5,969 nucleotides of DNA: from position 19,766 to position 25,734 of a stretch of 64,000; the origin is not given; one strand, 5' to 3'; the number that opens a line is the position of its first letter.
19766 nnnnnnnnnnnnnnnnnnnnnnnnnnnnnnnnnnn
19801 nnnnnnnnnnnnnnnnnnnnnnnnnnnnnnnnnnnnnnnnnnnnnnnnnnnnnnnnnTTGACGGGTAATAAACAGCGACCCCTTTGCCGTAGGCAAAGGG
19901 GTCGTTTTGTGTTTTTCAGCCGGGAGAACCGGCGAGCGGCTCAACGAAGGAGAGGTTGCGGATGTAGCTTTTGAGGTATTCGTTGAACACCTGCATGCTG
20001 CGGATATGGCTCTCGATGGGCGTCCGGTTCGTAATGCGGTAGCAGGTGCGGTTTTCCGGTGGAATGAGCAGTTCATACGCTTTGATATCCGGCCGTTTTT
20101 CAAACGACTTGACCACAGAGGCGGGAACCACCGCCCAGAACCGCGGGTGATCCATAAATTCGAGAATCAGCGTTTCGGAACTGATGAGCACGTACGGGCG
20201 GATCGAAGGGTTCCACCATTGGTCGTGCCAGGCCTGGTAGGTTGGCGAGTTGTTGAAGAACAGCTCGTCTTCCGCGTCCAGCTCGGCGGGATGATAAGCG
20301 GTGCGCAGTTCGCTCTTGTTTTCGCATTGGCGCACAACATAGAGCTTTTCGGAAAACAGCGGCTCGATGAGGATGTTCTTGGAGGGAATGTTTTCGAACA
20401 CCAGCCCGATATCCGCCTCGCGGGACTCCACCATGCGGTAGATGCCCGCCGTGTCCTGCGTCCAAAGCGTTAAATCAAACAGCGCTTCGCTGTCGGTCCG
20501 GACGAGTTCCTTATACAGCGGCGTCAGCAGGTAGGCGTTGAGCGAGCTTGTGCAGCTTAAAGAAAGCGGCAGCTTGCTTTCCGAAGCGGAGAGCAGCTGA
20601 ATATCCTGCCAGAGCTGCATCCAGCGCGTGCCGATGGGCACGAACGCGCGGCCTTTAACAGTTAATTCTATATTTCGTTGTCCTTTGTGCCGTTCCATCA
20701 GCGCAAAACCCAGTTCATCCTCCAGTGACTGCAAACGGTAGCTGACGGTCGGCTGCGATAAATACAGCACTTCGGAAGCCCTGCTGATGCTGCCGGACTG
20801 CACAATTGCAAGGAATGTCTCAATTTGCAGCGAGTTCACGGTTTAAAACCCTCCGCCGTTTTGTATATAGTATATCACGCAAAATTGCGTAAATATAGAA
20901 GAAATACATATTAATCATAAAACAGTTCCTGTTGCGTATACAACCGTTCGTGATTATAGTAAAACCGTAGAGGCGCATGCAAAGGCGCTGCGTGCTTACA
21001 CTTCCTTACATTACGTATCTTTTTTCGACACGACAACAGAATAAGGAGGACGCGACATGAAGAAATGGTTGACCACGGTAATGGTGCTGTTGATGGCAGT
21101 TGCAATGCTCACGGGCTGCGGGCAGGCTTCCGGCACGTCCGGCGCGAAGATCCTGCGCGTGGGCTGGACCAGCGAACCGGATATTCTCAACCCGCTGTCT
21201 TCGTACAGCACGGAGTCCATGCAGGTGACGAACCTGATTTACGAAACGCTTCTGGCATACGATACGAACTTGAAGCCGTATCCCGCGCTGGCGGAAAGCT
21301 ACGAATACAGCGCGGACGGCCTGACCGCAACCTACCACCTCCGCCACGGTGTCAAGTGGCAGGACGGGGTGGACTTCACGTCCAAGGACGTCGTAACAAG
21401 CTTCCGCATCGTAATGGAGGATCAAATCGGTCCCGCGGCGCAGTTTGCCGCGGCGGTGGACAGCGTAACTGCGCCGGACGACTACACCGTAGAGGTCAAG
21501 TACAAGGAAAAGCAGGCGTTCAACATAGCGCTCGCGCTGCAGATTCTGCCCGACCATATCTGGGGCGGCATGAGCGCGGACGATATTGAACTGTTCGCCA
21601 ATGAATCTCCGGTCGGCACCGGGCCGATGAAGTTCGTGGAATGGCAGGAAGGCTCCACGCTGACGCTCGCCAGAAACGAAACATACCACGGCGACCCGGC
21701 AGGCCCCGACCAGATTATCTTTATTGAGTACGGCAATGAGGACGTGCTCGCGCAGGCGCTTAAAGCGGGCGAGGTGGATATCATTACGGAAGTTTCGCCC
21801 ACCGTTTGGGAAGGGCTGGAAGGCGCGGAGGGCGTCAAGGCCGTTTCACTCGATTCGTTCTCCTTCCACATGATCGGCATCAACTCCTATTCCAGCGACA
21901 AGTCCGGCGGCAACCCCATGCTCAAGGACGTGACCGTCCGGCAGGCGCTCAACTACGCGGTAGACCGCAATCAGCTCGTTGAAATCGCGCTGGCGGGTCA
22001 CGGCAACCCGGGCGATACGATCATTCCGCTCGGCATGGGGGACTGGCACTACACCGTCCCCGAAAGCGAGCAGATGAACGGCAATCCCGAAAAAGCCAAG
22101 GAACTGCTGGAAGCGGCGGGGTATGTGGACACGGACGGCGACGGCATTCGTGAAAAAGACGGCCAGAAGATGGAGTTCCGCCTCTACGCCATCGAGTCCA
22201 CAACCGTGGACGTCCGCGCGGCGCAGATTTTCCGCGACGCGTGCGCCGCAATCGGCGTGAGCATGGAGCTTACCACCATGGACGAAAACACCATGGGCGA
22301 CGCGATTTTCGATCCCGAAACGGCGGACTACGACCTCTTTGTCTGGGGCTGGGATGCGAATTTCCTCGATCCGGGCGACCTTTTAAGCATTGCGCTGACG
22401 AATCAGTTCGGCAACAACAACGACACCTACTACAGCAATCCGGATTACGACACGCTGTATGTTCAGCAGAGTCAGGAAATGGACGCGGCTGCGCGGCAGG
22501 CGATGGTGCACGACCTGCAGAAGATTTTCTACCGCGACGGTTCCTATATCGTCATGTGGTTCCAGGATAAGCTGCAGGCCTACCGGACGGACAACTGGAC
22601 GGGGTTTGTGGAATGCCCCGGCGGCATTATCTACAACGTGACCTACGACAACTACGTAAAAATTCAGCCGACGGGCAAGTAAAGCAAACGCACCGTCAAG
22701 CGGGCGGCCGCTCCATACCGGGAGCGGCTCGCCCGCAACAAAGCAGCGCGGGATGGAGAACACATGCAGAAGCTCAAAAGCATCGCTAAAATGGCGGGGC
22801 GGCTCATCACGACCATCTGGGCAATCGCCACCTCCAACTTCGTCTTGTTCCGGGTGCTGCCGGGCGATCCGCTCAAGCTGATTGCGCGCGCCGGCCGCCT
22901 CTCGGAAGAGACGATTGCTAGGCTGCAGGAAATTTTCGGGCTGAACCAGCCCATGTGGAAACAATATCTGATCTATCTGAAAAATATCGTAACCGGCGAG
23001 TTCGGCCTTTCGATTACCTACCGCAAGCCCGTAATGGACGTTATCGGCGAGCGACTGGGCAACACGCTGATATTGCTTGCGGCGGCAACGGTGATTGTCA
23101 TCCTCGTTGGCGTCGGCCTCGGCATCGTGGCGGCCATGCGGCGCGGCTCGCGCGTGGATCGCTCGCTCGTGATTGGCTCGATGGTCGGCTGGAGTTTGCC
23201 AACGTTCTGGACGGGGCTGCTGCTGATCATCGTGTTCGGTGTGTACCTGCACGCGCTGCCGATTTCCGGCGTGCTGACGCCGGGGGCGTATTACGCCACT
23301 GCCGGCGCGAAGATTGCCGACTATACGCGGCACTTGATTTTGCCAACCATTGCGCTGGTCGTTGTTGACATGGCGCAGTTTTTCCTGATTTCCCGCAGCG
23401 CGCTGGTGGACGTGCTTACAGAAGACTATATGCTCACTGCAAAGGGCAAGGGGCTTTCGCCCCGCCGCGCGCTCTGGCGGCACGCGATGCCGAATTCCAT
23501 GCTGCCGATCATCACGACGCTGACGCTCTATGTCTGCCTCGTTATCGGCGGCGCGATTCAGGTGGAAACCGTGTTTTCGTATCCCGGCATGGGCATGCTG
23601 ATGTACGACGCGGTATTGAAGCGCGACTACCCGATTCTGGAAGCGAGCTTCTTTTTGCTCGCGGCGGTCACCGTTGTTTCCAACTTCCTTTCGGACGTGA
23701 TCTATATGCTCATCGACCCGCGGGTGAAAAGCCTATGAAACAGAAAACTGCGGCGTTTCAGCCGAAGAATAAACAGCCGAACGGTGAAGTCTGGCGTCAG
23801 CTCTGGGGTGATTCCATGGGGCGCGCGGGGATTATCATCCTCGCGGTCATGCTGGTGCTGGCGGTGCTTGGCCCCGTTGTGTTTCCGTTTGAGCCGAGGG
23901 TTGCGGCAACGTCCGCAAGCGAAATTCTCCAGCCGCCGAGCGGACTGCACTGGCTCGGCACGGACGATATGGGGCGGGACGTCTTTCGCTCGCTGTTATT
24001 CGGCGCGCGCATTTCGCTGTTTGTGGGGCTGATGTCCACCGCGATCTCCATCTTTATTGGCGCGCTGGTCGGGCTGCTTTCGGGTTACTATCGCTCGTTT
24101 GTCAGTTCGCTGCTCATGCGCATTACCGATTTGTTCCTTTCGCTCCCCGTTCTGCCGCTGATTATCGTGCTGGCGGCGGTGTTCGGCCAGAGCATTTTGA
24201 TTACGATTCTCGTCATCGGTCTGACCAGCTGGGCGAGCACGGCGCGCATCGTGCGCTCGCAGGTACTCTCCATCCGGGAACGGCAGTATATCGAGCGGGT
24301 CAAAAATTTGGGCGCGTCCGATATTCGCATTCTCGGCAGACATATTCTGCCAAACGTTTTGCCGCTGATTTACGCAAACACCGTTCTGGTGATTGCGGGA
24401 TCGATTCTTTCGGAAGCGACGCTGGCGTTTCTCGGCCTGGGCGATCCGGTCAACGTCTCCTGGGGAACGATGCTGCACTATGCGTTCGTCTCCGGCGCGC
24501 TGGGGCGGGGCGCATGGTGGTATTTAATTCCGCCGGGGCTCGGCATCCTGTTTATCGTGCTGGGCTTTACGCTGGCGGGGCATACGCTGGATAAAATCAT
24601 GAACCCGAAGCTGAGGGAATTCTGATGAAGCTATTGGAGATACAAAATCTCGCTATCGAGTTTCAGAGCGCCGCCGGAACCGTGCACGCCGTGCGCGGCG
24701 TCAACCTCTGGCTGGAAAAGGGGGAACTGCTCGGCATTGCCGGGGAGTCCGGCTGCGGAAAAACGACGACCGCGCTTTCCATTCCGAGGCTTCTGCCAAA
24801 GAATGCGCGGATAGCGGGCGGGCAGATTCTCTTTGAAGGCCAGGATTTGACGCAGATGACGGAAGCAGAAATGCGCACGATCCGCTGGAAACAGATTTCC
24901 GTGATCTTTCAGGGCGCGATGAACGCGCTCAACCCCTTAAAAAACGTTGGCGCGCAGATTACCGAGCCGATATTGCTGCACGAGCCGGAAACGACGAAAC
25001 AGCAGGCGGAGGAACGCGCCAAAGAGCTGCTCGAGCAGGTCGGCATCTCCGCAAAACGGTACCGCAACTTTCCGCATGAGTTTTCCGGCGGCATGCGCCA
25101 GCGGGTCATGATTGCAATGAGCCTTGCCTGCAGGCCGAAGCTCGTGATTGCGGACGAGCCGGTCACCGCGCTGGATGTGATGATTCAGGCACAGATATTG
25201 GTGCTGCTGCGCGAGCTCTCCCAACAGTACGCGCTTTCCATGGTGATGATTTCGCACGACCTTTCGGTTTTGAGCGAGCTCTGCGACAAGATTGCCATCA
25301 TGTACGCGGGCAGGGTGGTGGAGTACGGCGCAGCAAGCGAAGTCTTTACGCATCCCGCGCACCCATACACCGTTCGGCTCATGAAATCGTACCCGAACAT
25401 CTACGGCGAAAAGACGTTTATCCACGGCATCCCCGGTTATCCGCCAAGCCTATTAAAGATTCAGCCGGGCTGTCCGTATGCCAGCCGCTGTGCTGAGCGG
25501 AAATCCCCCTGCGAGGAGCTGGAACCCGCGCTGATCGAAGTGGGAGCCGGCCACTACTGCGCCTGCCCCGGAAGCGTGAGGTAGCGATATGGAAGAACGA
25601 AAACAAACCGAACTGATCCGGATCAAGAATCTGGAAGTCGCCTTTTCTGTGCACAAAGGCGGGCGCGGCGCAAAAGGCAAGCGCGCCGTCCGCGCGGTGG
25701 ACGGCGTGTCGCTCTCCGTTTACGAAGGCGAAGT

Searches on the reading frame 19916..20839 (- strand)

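Call 43: search_protein_families(library=pfam, proteins=[window:19916-20839:-], max_evalue=0.001)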
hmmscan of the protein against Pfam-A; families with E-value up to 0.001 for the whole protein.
window:19916-20839:- (307 aa): 3 families
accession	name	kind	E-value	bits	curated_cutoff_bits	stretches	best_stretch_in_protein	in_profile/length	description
PF00126.33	HTH_1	-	5.9e-18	65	26.6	1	5-64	3-60/60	Bacterial regulatory helix-turn-helix protein, lysR family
PF03466.25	LysR_substrate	-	2.9e-13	50.1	28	1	91-272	7-189/209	LysR substrate binding domain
PF13556.12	HTH_30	-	2.1e-05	24.7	27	1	9-47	5-44/59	PucR C-terminal helix-turn-helix domain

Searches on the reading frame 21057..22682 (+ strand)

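Call 43: search_protein_families(library=pfam, proteins=[window:21057-22682:+], max_evalue=0.001)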
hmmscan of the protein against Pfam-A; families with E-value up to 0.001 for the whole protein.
window:21057-22682:+ (541 aa): 1 family
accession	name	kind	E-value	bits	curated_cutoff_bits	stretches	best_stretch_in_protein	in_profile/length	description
PF00496.27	SBP_bac_5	-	1.9e-85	287.6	32.4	1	73-450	1-364/368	Bacterial extracellular solute-binding proteins, family 5 Middle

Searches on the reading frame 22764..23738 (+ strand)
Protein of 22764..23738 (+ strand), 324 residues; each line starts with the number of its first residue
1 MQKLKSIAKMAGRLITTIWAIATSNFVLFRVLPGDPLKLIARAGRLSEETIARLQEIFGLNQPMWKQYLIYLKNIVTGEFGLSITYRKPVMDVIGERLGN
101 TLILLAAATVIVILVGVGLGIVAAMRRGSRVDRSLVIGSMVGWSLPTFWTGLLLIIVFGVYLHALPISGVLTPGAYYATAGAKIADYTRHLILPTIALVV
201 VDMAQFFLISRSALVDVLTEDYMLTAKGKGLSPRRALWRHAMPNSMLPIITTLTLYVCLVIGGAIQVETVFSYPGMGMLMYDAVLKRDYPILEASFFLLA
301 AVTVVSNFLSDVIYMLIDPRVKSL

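Call 43: search_protein_families(library=pfam, proteins=[window:22764-23738:+], max_evalue=0.001)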
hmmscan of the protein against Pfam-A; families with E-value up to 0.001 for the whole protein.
window:22764-23738:+ (324 aa): 2 families
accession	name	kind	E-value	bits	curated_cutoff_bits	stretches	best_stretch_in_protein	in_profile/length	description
PF00528.27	BPD_transp_1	-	1.5e-40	139.3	26.4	1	116-322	1-183/184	Binding-protein-dependent transport system inner membrane component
PF19300.4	BPD_transp_1_N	-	5.4e-08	33.4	23.8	1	15-79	13-76/114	Binding-prot-dependent transport system membrane comp, N-term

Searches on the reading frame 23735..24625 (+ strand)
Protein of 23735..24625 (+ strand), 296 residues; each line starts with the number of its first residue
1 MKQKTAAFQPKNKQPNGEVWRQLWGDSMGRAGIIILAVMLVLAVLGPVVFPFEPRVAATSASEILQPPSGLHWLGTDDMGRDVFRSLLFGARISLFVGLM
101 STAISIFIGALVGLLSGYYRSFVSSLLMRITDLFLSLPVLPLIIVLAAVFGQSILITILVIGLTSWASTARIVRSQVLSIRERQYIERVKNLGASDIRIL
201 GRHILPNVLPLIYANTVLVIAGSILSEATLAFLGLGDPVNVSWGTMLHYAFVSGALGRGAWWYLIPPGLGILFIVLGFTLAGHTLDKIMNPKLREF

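Call 43: search_protein_families(library=pfam, proteins=[window:23735-24625:+], max_evalue=0.001)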
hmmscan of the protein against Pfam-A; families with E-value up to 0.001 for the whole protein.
window:23735-24625:+ (296 aa): 2 families
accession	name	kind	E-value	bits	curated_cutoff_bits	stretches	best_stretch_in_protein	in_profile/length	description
PF00528.27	BPD_transp_1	-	8.6e-27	94.5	26.4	1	109-294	1-183/184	Binding-protein-dependent transport system inner membrane component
PF12911.12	OppC_N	-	2.4e-07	31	23.9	1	18-68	5-53/53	N-terminal TM domain of oligopeptide transport permease C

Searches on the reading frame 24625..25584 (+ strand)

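Call 7: search_protein_families(library=pfam, proteins=[window:24625-25584:+], max_evalue=0.001)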
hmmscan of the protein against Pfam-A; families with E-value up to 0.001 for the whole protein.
window:24625-25584:+ (319 aa): 2 families
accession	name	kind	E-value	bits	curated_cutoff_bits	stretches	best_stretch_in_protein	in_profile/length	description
PF00005.33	ABC_tran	-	2.7e-28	99.7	25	1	24-180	2-136/137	ABC transporter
PF08352.17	oligo_HPY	-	9.1e-18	64.9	27.1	1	232-296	1-65/65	Oligopeptide/dipeptide transporter, C-terminal region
